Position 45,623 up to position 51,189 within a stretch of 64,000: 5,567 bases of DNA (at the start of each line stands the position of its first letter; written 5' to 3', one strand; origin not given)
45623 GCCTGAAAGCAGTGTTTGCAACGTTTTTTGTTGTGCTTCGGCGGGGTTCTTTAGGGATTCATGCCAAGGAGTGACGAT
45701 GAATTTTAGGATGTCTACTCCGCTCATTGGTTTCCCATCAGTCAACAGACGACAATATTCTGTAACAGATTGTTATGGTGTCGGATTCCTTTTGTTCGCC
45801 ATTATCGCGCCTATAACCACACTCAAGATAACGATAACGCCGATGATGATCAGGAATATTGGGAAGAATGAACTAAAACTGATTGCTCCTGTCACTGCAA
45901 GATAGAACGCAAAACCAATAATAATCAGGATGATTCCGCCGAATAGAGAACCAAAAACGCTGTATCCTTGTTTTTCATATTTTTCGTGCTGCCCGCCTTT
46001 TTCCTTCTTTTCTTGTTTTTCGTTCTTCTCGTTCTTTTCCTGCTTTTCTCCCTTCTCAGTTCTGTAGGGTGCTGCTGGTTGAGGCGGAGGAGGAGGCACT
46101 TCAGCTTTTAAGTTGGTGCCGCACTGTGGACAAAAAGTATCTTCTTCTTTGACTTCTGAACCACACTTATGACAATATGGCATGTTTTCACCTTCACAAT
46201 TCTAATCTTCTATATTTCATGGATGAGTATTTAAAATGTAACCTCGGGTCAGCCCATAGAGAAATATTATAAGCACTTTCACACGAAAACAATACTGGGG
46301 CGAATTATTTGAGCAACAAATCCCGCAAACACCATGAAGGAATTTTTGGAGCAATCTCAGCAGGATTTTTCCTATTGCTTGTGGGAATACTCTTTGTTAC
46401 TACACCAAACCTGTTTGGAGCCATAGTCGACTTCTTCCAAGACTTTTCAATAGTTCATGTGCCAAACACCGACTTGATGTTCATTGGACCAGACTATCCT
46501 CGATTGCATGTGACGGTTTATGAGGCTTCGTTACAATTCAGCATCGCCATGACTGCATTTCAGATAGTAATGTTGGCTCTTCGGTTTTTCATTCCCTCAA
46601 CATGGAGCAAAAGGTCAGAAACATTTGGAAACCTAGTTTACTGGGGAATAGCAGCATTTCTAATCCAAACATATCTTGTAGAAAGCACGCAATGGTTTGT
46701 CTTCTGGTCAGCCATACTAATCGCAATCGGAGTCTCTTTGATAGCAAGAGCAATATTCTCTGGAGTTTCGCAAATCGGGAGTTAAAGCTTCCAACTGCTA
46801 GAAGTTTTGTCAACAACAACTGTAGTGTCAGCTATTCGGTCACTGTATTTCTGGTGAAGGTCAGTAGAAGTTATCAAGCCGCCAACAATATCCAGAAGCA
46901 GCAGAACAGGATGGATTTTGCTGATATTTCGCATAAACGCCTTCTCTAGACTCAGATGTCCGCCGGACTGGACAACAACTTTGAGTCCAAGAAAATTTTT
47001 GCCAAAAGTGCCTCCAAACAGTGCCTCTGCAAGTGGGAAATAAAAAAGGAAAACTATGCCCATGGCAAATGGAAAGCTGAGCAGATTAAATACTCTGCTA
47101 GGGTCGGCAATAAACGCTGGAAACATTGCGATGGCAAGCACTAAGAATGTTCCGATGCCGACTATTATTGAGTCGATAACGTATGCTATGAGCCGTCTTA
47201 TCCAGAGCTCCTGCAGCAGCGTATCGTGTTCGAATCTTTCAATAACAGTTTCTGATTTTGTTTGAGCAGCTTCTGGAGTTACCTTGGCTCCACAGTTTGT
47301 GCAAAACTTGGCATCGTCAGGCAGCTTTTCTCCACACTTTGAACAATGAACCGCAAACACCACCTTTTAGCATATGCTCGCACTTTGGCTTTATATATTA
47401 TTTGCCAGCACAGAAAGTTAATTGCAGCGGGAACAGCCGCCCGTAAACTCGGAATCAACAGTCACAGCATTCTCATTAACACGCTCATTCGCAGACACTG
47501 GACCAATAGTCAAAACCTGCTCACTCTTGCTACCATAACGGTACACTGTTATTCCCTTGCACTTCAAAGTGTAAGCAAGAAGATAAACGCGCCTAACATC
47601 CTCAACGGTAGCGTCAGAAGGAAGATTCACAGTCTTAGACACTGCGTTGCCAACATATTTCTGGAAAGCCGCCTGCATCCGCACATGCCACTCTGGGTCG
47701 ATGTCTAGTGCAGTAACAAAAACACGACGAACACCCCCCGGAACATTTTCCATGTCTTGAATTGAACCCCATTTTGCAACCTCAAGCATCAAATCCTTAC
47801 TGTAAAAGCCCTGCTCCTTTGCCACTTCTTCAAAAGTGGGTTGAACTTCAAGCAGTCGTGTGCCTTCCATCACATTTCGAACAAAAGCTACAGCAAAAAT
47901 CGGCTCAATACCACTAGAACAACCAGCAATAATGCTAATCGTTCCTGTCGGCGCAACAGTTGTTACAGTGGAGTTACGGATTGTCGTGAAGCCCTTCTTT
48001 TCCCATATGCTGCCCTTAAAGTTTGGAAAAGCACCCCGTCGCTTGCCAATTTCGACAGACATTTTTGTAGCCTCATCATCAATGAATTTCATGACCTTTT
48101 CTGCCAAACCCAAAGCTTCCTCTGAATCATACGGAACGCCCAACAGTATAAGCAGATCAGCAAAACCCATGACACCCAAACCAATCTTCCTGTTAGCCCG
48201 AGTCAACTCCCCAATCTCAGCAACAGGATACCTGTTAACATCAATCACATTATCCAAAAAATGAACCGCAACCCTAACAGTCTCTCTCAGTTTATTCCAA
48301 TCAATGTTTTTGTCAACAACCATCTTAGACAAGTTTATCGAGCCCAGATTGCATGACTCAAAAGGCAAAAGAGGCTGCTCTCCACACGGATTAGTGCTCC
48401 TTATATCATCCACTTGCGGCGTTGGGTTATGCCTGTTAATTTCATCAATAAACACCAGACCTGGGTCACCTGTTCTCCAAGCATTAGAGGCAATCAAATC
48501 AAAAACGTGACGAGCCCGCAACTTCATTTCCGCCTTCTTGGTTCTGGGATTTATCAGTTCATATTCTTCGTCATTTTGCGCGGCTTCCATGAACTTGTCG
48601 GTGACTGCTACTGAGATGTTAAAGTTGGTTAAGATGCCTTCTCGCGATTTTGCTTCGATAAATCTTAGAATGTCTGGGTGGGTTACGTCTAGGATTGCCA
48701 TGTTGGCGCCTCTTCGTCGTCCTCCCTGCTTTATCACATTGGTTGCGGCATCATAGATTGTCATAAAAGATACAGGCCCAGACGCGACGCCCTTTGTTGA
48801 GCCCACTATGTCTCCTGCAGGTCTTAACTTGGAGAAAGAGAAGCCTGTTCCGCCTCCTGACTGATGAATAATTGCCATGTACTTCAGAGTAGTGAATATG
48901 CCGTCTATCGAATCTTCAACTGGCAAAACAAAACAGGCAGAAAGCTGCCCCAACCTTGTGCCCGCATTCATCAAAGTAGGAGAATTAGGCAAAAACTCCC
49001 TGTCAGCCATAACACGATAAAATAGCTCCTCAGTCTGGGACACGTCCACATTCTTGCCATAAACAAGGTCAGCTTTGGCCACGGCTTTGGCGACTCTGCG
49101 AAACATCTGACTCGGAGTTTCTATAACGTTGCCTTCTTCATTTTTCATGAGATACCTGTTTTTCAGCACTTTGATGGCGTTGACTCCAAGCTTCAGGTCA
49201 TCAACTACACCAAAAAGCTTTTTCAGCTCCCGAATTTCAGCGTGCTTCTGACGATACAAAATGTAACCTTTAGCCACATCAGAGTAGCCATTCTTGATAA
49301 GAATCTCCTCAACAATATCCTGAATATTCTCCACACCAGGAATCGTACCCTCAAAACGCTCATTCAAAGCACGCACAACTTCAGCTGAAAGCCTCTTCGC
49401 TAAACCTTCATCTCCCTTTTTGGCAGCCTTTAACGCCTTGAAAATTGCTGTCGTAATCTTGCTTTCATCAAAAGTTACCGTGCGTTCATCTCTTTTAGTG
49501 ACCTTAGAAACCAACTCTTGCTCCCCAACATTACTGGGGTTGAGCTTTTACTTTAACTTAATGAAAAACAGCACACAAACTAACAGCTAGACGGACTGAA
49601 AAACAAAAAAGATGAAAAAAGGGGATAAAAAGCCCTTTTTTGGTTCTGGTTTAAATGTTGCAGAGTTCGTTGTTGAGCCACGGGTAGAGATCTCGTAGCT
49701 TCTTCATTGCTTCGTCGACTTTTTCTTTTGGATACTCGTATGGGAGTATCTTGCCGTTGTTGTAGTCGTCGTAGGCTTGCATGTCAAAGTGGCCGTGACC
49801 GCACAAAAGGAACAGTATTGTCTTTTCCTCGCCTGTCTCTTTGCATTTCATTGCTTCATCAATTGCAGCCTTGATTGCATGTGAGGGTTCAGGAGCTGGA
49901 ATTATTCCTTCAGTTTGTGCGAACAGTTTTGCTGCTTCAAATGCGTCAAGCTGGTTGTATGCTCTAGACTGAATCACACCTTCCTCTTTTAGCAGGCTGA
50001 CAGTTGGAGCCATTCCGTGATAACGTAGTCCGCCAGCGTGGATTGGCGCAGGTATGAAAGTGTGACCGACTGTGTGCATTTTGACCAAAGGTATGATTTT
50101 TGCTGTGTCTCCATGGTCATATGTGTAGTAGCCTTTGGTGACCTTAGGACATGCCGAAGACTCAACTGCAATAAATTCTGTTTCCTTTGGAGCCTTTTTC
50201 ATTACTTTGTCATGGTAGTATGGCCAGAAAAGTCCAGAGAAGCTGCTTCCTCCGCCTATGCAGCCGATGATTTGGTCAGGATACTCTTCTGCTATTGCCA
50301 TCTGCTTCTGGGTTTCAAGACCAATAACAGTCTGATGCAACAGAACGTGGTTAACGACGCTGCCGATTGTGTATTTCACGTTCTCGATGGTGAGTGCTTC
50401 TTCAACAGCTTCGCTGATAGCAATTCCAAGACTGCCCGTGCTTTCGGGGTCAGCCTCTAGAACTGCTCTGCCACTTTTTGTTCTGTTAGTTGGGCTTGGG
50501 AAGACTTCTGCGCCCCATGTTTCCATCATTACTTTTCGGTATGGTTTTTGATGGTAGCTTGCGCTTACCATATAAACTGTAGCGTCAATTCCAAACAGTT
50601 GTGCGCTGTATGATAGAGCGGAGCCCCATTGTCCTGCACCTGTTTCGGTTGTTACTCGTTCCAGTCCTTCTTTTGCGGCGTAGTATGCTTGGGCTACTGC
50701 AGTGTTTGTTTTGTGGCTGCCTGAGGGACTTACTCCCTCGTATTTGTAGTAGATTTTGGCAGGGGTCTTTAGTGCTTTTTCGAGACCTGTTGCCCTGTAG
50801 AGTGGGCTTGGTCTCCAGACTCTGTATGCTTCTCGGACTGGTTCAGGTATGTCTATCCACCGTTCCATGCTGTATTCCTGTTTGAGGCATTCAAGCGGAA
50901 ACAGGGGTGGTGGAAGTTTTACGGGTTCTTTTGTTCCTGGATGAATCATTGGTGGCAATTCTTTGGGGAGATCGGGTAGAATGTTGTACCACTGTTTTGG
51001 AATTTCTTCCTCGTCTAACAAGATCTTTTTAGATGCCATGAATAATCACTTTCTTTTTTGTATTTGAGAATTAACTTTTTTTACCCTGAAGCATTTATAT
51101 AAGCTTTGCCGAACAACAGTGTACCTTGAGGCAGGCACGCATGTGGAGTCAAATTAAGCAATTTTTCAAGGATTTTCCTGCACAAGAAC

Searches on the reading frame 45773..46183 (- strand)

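Call 77: search_protein_families(library=pfam, proteins=[window:45773-46183:-], max_evalue=0.001)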
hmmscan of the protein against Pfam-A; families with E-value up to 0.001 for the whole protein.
window:45773-46183:- (136 aa): 6 families
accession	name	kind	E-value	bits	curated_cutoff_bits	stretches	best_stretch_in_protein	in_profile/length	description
PF13240.11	Zn_Ribbon_1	-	7.6e-09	35.5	25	1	3-25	1-23/23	zinc-ribbon domain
PF13248.11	Zn_ribbon_3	-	1e-05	25.3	27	1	3-25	4-26/26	zinc-ribbon domain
PF12773.13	DZR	-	1.4e-05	25.6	27.3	1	4-26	1-23/45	Double zinc ribbon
PF14803.11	Zn_ribbon_Nudix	-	0.00015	22.1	25.6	0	17-32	2-17/34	Nudix N-terminal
PF20990.2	DUF2207_C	-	0.00022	21.5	33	1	58-126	121-186/247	Predicted membrane protein (DUF2207) C-terminal domain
PF24460.1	DUF7575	-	0.00096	18.9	28.5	0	3-25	5-27/28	Domain of unknown function (DUF7575)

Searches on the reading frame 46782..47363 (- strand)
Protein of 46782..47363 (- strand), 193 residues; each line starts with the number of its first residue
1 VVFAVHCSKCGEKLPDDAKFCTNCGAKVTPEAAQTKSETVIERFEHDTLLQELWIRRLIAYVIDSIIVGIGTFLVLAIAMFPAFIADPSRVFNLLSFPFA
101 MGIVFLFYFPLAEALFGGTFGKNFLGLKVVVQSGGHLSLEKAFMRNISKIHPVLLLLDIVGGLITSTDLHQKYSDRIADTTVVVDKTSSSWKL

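Call 77: search_protein_families(library=pfam, proteins=[window:46782-47363:-], max_evalue=0.001)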
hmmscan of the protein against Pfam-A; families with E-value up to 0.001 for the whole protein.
window:46782-47363:- (193 aa): 4 families
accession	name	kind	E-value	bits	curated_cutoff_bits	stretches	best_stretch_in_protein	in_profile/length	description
PF06271.18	RDD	-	2.3e-17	64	24.1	1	54-178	4-136/137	RDD family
PF13240.11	Zn_Ribbon_1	-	6.7e-10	38.9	25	1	6-28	1-23/23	zinc-ribbon domain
PF13248.11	Zn_ribbon_3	-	1.5e-06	27.9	27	1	5-27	3-25/26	zinc-ribbon domain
PF12773.13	DZR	-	4e-06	27.3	27.3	1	7-29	1-23/45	Double zinc ribbon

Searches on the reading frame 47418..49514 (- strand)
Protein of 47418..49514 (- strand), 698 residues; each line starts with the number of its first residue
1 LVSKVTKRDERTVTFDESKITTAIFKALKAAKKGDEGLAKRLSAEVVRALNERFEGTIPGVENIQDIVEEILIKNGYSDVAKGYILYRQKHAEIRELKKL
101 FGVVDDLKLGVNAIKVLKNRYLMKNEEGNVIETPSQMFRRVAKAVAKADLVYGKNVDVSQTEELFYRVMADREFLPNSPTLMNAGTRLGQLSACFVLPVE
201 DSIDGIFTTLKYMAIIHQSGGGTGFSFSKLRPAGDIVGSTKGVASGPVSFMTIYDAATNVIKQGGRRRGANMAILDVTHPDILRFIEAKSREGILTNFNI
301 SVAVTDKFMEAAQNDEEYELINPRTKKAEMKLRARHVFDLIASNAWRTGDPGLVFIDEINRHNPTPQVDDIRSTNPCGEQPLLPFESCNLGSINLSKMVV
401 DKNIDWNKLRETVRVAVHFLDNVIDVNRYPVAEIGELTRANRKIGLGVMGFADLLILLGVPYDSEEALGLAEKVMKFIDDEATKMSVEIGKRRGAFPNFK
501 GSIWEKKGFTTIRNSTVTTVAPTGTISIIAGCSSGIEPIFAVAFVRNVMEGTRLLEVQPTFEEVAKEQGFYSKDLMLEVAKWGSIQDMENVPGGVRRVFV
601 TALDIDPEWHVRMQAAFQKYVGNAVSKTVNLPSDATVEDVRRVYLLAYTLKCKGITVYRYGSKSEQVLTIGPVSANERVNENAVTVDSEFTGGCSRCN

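Call 38: search_protein_families(library=pfam, proteins=[window:47418-49514:-], max_evalue=0.0001)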
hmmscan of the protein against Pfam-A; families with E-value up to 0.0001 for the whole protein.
window:47418-49514:- (698 aa): 3 families
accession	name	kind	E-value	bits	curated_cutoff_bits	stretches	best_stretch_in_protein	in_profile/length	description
PF02867.20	Ribonuc_red_lgC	-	1.9e-141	472.7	23.9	1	192-658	1-523/523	Ribonucleotide reductase, barrel domain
PF00317.26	Ribonuc_red_lgN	-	2.6e-26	91.9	28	1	108-189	2-77/77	Ribonucleotide reductase, all-alpha domain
PF03477.21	ATP-cone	-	2.1e-22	79.9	25.8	1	4-92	2-87/88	ATP cone domain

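Call 78: find_homologous_proteins(query=window:47418-49514:-, max_evalue=1e-50)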
Query window:47418-49514:- (698 aa): 8000 proteins with E <= 1e-50 among 8000 candidates; the best 120 are listed.
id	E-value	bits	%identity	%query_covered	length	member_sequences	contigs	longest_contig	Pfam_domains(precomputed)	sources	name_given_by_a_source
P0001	0.0e+0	1484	95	100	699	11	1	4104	PF02867.21,PF00317.27,PF03477.22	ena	-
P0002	0.0e+0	1314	83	99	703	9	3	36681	PF02867.21,PF00317.27,PF03477.22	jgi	jgi:ribonucleoside-diphosphate reductase alpha chain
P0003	0.0e+0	1309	83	100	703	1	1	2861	PF02867.21,PF00317.27,PF03477.22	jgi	jgi:ribonucleoside-diphosphate reductase alpha chain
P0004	0.0e+0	1305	82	100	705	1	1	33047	PF02867.21,PF00317.27,PF03477.22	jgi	jgi:ribonucleoside-diphosphate reductase alpha chain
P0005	0.0e+0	1302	82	100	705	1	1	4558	PF02867.21,PF00317.27,PF03477.22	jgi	jgi:ribonucleoside-diphosphate reductase alpha chain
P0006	0.0e+0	1300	82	100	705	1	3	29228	PF02867.21,PF00317.27,PF03477.22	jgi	jgi:ribonucleoside-diphosphate reductase alpha chain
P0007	0.0e+0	1300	82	100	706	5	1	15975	PF02867.21,PF00317.27,PF03477.22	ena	-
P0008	0.0e+0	1300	82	100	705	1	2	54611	PF02867.21,PF00317.27,PF03477.22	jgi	jgi:ribonucleoside-diphosphate reductase alpha chain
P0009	0.0e+0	1297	83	99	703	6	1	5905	PF02867.21,PF00317.27,PF03477.22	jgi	jgi:ribonucleoside-diphosphate reductase alpha chain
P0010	0.0e+0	1296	82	100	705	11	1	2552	PF02867.21,PF00317.27,PF03477.22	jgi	-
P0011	0.0e+0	1294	82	99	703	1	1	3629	PF02867.21,PF00317.27,PF03477.22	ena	-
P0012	0.0e+0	1292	81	100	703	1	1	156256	PF02867.21,PF00317.27,PF03477.22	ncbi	ncbi:MAG: vitamin B12-dependent ribonucleotide reductase [Candidatus Bathyarchaeota archaeon]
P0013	0.0e+0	1292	81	100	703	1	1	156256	PF02867.21,PF00317.27,PF03477.22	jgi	jgi:ribonucleoside-diphosphate reductase alpha chain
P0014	0.0e+0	1291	82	99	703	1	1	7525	PF02867.21,PF00317.27,PF03477.22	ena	-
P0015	0.0e+0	1290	82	100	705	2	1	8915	PF02867.21,PF00317.27,PF03477.22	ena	-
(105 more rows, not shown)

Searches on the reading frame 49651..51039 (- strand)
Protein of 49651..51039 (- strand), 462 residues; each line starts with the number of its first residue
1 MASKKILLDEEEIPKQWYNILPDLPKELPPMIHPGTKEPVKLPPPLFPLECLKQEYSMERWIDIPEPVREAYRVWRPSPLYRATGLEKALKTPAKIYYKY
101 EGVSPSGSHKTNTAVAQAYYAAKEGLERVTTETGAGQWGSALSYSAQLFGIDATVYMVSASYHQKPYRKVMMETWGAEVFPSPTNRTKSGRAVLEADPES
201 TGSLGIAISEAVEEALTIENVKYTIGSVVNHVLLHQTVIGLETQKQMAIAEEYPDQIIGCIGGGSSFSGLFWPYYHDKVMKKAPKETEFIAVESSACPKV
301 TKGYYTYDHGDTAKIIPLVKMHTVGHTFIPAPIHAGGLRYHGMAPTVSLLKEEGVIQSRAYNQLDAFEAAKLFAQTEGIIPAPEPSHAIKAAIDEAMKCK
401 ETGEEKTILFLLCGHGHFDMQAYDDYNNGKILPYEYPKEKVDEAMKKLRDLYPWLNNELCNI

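Call 38: search_protein_families(library=pfam, proteins=[window:49651-51039:-], max_evalue=0.0001)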
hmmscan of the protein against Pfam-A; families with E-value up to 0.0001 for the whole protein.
window:49651-51039:- (462 aa): 1 family
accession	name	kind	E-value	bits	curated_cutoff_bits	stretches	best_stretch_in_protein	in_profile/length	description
PF00291.31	PALP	-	3.4e-38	132.1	35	1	75-414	5-295/295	Pyridoxal-phosphate dependent enzyme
